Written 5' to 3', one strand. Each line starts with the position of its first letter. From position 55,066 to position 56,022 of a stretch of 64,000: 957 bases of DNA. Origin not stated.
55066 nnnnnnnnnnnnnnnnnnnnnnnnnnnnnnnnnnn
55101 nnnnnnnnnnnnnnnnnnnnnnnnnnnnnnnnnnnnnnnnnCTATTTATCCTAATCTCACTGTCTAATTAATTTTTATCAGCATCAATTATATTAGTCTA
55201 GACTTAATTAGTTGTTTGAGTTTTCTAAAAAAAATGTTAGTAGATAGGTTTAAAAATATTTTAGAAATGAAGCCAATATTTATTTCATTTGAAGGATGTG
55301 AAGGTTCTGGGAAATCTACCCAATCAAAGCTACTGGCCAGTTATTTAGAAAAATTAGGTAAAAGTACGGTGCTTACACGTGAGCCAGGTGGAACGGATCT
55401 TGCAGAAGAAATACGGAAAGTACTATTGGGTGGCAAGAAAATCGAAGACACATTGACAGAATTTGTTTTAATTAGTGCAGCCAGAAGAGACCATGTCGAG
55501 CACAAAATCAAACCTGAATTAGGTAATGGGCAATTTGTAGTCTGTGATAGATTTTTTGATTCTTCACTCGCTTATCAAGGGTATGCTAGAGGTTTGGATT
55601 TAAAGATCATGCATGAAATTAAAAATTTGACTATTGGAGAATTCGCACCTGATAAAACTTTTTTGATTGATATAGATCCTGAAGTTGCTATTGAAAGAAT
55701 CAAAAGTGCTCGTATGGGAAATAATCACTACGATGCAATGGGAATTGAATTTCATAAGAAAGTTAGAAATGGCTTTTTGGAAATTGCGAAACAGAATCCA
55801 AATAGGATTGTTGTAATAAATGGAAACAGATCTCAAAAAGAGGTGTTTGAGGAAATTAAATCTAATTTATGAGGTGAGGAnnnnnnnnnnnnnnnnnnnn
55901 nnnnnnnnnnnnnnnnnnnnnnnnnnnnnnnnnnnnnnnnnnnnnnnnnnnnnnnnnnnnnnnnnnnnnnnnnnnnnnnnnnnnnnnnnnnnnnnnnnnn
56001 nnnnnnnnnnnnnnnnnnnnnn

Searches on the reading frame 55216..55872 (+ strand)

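Call 28: search_protein_families(library=pfam, proteins=[window:55216-55872:+], max_evalue=0.01)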
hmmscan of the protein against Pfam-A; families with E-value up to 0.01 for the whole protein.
window:55216-55872:+ (218 aa): 5 families
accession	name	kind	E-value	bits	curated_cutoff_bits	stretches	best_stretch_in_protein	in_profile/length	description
PF02223.23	Thymidylate_kin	-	1.4e-51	175.3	27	1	25-214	1-185/185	Thymidylate kinase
PF13521.12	AAA_28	-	1.2e-05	26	27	1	23-157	2-122/164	AAA domain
PF01712.25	dNK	-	0.0016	18.7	27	0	23-215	1-195/203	Deoxynucleoside kinase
PF13207.12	AAA_17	-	0.0039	17.9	27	0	27-167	2-124/136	AAA domain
PF13238.12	AAA_18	-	0.0044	17.9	29.4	0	25-65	3-31/128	AAA domain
